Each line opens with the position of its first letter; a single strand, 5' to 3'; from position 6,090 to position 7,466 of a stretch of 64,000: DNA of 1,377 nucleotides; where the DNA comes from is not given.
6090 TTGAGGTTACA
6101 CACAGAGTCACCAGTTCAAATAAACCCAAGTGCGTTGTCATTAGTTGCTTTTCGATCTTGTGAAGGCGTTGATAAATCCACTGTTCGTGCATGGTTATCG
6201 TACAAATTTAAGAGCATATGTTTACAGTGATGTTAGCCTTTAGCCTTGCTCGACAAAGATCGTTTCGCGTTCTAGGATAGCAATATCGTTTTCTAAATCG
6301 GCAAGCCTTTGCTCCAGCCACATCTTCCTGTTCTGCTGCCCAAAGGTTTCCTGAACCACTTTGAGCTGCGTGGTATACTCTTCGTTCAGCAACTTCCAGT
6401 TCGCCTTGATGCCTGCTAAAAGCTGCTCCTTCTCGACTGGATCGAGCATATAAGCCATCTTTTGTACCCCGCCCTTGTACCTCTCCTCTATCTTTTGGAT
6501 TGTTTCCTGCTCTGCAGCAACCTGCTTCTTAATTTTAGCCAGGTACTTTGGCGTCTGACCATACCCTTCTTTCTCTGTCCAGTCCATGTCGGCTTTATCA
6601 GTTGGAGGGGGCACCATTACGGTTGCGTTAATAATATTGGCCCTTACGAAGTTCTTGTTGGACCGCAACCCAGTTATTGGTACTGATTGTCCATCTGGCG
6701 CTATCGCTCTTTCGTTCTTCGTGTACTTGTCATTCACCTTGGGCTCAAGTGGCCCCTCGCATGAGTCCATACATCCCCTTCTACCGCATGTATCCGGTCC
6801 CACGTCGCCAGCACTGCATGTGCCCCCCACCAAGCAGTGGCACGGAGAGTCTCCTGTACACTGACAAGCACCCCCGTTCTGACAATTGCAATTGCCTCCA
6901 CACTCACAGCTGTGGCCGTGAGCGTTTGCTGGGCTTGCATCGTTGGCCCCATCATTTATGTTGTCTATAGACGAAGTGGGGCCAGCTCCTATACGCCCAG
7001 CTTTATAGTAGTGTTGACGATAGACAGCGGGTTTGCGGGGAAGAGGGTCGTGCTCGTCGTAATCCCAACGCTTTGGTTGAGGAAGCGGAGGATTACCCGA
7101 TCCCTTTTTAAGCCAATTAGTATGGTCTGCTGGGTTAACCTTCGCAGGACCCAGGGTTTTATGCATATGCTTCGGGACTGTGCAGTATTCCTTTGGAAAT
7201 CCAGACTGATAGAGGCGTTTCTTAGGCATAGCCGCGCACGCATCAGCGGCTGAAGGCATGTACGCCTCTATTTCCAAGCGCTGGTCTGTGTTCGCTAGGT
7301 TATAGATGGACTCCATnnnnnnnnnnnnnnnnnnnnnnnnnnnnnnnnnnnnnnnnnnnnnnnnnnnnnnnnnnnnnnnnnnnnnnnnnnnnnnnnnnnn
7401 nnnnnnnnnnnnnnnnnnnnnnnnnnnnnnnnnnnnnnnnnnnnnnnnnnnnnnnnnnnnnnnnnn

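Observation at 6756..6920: Metallothionein-like Cys/Gly-rich insert inside an enkurin-domain flagellar protein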

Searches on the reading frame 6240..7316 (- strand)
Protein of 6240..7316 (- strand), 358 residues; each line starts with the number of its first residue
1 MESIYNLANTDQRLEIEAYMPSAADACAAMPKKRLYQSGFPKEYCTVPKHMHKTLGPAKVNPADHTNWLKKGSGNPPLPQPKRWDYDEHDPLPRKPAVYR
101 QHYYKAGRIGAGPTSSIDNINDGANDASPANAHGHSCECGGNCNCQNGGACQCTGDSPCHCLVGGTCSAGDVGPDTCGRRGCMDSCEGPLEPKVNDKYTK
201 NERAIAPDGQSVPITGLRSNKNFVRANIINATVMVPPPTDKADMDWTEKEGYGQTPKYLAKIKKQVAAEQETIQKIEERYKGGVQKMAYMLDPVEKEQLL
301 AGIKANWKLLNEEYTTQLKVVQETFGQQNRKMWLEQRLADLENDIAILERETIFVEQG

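Call 4: search_protein_families(library=pfam, proteins=[window:6240-7316:-], max_evalue=1)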
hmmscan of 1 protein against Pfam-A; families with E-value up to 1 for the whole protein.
window:6240-7316:- (358 aa): 1 family
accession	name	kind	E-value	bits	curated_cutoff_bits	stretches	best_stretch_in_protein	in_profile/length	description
PF13864.11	Enkurin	-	1.3e-18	67.7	23.6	1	253-351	1-91/92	Calmodulin-binding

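Call 5: find_homologous_proteins(query=window:6240-7316:-, max_evalue=0.001)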
Query window:6240-7316:- (358 aa): 7 proteins with E <= 0.001 among 1001 candidates.
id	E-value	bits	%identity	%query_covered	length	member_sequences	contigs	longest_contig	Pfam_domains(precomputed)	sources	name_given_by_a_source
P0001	6.0e-250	847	100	100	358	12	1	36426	PF13864.12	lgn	-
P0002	3.2e-217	739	88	100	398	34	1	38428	PF13864.12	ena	-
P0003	3.4e-207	706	84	100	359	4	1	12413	PF13864.12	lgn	-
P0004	6.7e-131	455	59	100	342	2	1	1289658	PF13864.12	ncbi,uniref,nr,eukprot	ncbi:Enkurin superfamily protein [Giardia muris]|uniref:Enkurin superfamily protein n=1 Tax=Giardia 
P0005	5.6e-82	294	62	43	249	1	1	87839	PF13864.12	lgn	-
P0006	2.1e-71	259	59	41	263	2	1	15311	PF13864.12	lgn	-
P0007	1.2e-4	40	28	40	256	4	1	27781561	PF13864.12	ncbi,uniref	ncbi:enkurin [Thunnus thynnus]|uniref:enkurin n=1 Tax=Thunnus thynnus TaxID=8237 RepID=UPI0035278D59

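Call 6: search_solved_structures(query=window:6240-7316:-, max_evalue=1, show_alignments=2)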
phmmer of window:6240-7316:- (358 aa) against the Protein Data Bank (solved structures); distinct sequences matched with E-value up to 1: 12.
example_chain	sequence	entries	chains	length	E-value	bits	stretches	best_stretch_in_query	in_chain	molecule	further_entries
6u42_5R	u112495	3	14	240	1.9e-19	73.5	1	203-353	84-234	FAP106 | Flagellar associated protein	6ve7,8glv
8g2z_0V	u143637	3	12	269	6.1e-16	61.9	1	181-356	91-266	DNA polymerase delta C4-type zinc-finger protein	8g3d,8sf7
8snb_2A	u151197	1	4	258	8.5e-15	58.2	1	202-353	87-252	Enkurin domain-containing protein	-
9e78_0Y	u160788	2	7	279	9.7e-15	58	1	202-355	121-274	CFAP106A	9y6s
9cpc_2I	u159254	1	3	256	6.6e-14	55.2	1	212-354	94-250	Enkurin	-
7ung_h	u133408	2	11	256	2.6e-13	53.3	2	212-354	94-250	Enkurin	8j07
7rro_h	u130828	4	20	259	1.7e-12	50.6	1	212-353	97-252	Enkurin, TRPC channel interacting protein | Enkurin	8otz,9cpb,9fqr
8i7o_L2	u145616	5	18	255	8.2e-12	48.3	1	210-354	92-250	Enkurin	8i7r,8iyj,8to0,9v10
9e2g_2G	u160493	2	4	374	6.4e-10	42.1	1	215-355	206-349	Enkurin domain-containing protein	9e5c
9e78_0c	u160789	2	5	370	4.6e-09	39.3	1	219-355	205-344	CFAP106B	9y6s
9e2g_2E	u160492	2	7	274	1.4e-08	37.7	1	203-332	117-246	Enkurin domain-containing protein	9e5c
9d5n_CC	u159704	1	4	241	5.8e-07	32.4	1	223-356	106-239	Enkurin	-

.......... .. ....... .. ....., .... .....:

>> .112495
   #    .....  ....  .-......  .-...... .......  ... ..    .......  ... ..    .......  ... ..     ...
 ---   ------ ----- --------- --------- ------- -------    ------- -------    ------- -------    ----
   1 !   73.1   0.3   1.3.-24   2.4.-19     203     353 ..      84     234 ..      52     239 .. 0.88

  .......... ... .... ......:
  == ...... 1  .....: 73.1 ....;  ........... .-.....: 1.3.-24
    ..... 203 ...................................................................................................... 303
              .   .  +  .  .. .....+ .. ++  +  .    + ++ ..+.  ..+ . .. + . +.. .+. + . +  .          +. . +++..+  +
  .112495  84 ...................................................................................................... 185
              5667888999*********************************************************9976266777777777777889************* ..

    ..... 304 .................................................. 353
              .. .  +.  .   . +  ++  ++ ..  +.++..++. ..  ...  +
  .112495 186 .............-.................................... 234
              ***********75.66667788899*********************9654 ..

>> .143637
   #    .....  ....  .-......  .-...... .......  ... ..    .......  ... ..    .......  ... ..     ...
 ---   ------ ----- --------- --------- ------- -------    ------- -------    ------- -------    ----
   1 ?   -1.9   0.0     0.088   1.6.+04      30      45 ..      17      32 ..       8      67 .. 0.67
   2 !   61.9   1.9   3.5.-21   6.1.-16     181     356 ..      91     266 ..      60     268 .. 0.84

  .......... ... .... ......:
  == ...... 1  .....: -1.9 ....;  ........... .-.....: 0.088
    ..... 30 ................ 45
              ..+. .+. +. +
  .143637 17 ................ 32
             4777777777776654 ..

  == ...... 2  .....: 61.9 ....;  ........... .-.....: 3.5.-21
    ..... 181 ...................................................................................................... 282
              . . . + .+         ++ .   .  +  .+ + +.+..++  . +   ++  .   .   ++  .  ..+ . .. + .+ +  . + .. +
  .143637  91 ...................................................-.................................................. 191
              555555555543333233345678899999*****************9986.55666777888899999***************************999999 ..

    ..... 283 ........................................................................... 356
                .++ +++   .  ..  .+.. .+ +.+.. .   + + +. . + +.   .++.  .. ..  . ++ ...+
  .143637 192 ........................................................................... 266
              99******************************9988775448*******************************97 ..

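Call 10: find_encoding_contigs(protein=P0005, flank=6000, max_places=3)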
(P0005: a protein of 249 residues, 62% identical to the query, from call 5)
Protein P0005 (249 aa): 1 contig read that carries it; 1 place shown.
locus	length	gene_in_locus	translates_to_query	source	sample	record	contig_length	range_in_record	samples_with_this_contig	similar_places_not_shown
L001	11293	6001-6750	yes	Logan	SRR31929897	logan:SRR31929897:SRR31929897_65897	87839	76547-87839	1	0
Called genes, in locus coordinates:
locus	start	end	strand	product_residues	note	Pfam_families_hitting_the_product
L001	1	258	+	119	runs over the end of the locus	-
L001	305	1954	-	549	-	PF00365:PFK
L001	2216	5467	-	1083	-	PF24814:WD40_Prp19, PF25173:Beta-prop_WDR3_1st, PF25391:WD40_Gbeta, PF24807:WD40_CDC20-Fz, PF25175:Beta-prop_WDR5, PF25174:Beta-prop_THOC3, PF00400:WD40, PF24807:WD40_CDC20-Fz, +25 more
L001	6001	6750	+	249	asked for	PF13864:Enkurin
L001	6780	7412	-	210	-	PF04511:DER1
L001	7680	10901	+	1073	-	PF05833:NFACT_N, PF05670:NFACT-R_1, PF11923:NFACT-C (weak)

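Call 11: find_encoding_contigs(protein=P0006, flank=6000, max_places=3)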
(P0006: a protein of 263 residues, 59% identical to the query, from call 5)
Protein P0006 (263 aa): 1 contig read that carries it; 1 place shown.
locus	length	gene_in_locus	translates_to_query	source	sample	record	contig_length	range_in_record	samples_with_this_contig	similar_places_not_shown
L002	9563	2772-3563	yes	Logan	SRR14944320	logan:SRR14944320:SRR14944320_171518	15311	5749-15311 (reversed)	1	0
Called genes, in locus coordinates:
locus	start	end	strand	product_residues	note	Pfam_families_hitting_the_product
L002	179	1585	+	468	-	PF00293:NUDIX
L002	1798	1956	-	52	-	-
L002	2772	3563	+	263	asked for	PF13864:Enkurin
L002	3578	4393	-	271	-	PF00642:zf-CCCH (faint)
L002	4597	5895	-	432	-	-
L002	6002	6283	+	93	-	-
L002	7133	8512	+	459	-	-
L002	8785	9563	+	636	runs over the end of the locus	PF00133:tRNA-synt_1, PF01406:tRNA-synt_1e (faint), PF09334:tRNA-synt_1g, PF00133:tRNA-synt_1 (weak), PF19303:Anticodon_3 (weak)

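Call 18: find_homologous_proteins(query=A1, max_evalue=0.001)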
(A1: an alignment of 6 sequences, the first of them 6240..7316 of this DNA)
Query A1 (6 sequences) (358 aa, profile of the alignment): 26 proteins with E <= 0.001 among 3671 candidates.
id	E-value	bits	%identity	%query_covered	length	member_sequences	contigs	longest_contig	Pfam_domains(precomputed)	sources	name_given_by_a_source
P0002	1.2e-205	701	88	100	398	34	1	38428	PF13864.12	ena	-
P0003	1.2e-203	694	84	100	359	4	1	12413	PF13864.12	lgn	-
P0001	9.3e-203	691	100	100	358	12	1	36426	PF13864.12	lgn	-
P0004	4.9e-187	639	59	100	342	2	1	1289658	PF13864.12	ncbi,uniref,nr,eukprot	ncbi:Enkurin superfamily protein [Giardia muris]|uniref:Enkurin superfamily protein n=1 Tax=Giardia 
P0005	2.0e-122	427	62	43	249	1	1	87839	PF13864.12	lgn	-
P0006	2.4e-121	423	59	41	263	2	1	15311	PF13864.12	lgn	-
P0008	2.7e-30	124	29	61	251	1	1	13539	PF13864.12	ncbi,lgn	-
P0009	3.8e-21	94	28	54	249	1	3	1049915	PF13864.12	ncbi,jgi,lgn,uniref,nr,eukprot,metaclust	ncbi:uncharacterized protein MONBRDRAFT_37690 [Monosiga brevicollis MX1]|uniref:Enkurin domain-conta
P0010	9.9e-20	89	32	39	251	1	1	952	PF13864.12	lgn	-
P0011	1.4e-19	89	31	42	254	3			PF13864.12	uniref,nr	uniref:enkurin-like n=1 Tax=Styela clava TaxID=7725 RepID=UPI00193A1193|nr:enkurin-like [Styela clav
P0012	2.2e-16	78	31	46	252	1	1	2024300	PF13864.12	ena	-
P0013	2.9e-16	78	29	42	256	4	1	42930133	PF13864.12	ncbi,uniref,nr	ncbi:enkurin isoform X2 [Cheilinus undulatus]|uniref:enkurin isoform X2 n=1 Tax=Cheilinus undulatus 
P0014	6.9e-16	77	23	61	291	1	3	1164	PF13864.12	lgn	-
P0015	8.2e-16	76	27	41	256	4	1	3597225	PF13864.12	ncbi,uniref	ncbi:enkurin isoform X1 [Nelusetta ayraudi]|uniref:enkurin isoform X1 n=1 Tax=Nelusetta ayraudi TaxI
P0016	1.4e-15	76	31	42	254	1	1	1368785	PF13864.12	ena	-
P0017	4.4e-15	74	29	42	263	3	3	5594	PF13864.12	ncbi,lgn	-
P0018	3.2e-14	71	33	43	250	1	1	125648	PF13864.12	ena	-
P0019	8.7e-14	70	30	42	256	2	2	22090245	PF13864.12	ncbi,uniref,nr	ncbi:Enkurin [Channa argus]|uniref:Enkurin n=2 Tax=Channa argus TaxID=215402 RepID=A0A6G1QMT2_CHAAH|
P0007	5.1e-12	64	28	40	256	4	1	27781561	PF13864.12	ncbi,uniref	ncbi:enkurin [Thunnus thynnus]|uniref:enkurin n=1 Tax=Thunnus thynnus TaxID=8237 RepID=UPI0035278D59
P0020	6.3e-12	63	28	42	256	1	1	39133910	PF13864.12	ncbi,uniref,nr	ncbi:hypothetical protein Q5P01_004308 [Channa striata]|uniref:Enkurin domain-containing protein n=1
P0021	8.2e-12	63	27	40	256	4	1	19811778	PF13864.12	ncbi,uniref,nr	ncbi:enkurin [Lates calcarifer]|uniref:Enkurin n=1 Tax=Lates calcarifer TaxID=8187 RepID=A0AAJ7QHG7_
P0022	3.8e-11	61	28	40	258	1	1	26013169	PF13864.12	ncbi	ncbi:enkurin [Xenentodon cancila]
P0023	1.2e-10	59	27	46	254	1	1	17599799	PF13864.12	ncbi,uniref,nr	ncbi:enkurin [Cottoperca gobio]|uniref:Enkurin n=1 Tax=Cottoperca gobio TaxID=56716 RepID=A0A6J2RW04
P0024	1.2e-9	56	29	40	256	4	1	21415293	PF13864.12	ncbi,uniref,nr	ncbi:enkurin [Larimichthys crocea]|uniref:enkurin n=1 Tax=Larimichthys crocea TaxID=215358 RepID=UPI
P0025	2.0e-9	55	33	30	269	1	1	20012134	PF13864.12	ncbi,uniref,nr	ncbi:Enkurin [Larimichthys crocea]|uniref:Uncharacterized protein n=1 Tax=Larimichthys crocea TaxID=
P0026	2.5e-9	55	32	31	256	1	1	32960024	PF13864.12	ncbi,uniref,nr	ncbi:Enkurin [Collichthys lucidus]|uniref:Enkurin n=1 Tax=Collichthys lucidus TaxID=240159 RepID=A0A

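Call 23: list_cluster_members(proteins=[P0001, P0002, P0003, P0004, P0005, P0006, P0008])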
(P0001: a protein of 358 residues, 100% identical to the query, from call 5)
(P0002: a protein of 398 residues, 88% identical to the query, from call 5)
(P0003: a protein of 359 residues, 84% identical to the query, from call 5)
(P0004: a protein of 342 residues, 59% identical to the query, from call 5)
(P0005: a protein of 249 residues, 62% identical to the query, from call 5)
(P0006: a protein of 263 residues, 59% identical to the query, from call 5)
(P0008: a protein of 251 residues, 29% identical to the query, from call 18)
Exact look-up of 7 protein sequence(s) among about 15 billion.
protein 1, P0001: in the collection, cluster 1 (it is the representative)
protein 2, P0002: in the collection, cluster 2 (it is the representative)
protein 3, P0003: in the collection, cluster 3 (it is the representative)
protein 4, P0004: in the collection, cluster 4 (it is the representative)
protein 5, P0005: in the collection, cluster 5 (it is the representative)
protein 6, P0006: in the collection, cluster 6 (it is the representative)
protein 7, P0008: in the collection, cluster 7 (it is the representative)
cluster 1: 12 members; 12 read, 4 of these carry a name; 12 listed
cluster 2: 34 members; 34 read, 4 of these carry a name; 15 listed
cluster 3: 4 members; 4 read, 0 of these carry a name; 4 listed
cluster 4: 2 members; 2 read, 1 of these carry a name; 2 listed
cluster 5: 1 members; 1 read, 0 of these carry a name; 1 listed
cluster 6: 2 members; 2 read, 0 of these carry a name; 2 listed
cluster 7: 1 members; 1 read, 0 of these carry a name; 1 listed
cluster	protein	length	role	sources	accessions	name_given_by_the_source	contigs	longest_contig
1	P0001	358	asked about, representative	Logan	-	-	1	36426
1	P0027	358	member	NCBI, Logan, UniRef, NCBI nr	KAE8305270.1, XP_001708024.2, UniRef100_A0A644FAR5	Enkurin superfamily protein [Giardia duodenalis] | Enkurin superfamily protein n=1 Tax=Giardia intestinalis (strain ATCC 50803 / WB clone ... | Enkurin superfamily protein [Giardia intestinalis]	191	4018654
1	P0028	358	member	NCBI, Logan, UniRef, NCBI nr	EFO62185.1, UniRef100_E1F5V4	Hypothetical protein GLP15_3721 [Giardia lamblia P15] | Enkurin domain-containing protein n=1 Tax=Giardia intestinalis (strain P15) TaxID=658858 ...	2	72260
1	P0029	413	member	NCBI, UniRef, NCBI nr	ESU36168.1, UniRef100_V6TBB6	Hypothetical protein DHA2_16996 [Giardia duodenalis] | Enkurin domain-containing protein n=1 Tax=Giardia intestinalis TaxID=5741 ... | Hypothetical protein DHA2_16996 [Giardia intestinalis]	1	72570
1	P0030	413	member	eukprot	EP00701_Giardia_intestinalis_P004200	XP_001708024.1 Hypothetical protein GL50803_16996 [Giardia lamblia ATCC 50803]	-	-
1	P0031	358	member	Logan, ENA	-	-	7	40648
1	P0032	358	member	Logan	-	-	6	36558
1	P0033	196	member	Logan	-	-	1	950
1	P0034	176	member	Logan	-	-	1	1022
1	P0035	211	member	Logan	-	-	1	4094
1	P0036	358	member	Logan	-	-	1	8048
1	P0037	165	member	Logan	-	-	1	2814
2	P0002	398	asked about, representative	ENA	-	-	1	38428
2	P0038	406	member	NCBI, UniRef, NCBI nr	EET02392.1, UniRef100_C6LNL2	Hypothetical protein GL50581_316 [Giardia duodenalis ATCC 50581] | Enkurin domain-containing protein n=1 Tax=Giardia intestinalis (strain ATCC 50581 / GS ... | Hypothetical protein GL50581_316 [Giardia intestinalis ATCC 50581]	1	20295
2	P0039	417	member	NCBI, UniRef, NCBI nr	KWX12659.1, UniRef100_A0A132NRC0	hypothetical protein QR46_3374 [Giardia duodenalis assemblage B] | Enkurin domain-containing protein n=1 Tax=Giardia duodenalis assemblage B TaxID=1394984 ... | hypothetical protein QR46_3374 [Giardia intestinalis assemblage B]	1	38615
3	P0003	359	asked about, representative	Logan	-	-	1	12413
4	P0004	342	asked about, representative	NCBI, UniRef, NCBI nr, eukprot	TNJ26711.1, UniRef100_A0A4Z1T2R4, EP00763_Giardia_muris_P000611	Enkurin superfamily protein [Giardia muris] | Enkurin superfamily protein n=1 Tax=Giardia muris TaxID=5742 RepID=A0A4Z1T2R4_GIAMU | TNJ26711.1 Enkurin superfamily protein [Giardia muris]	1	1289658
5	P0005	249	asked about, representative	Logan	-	-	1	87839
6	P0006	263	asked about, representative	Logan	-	-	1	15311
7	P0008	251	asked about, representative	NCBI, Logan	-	-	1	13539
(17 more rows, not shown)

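Call 24: find_encoding_contigs(protein=P0004, flank=4000, max_places=2)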
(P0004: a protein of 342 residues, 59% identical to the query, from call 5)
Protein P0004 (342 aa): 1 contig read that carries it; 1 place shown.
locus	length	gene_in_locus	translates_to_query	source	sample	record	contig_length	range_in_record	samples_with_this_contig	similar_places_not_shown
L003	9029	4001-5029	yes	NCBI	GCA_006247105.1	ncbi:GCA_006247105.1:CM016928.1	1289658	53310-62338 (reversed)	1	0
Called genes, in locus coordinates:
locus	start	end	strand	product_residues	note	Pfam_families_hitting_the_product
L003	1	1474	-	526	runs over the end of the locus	-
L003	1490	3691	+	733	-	PF00397:WW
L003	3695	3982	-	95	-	PF01722:BolA (weak)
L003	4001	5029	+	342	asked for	PF13864:Enkurin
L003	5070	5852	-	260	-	-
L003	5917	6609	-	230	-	PF00226:DnaJ (faint), PF07743:HSCB_C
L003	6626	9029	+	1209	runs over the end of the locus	PF28302:FLJ43738_C (weak)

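Call 25: find_encoding_contigs(protein=P0003, flank=4000, max_places=2)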
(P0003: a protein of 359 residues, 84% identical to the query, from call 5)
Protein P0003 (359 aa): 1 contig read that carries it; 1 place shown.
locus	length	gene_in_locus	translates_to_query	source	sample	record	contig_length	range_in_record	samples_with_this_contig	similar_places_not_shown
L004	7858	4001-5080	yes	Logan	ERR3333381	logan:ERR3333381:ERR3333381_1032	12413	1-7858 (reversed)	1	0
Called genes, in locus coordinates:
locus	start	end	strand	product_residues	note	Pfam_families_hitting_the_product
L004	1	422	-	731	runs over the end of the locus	PF00560:LRR_1 (faint), PF13516:LRR_6 (faint), PF27087:LRR_TMOD-LMOD (faint)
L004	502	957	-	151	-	PF00838:TCTP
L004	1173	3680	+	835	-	PF00397:WW (weak)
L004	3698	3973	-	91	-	PF01722:BolA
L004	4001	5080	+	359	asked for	PF13864:Enkurin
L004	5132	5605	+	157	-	-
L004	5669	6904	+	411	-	PF00583:Acetyltransf_1 (weak)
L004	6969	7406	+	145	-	PF00203:Ribosomal_S19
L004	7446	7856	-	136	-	?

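Call 26: find_encoding_contigs(protein=P0002, flank=4000, max_places=2)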
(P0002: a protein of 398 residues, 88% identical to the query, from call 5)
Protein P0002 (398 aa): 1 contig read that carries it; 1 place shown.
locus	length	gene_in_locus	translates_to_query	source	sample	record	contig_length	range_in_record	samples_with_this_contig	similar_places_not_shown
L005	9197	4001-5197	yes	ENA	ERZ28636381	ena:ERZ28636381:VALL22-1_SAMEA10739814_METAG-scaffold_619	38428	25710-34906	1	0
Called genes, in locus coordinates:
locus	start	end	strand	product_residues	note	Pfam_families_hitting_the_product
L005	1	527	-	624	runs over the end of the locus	PF13516:LRR_6 (faint), PF00560:LRR_1 (faint), PF12799:LRR_4 (faint)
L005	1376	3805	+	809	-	PF00397:WW (weak)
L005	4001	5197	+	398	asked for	PF13864:Enkurin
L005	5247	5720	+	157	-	-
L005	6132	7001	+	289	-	-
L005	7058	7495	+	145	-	PF00203:Ribosomal_S19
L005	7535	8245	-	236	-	-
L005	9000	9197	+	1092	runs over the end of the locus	PF00899:ThiF, PF10585:UBA_E1_SCCH, PF09358:E1_UFD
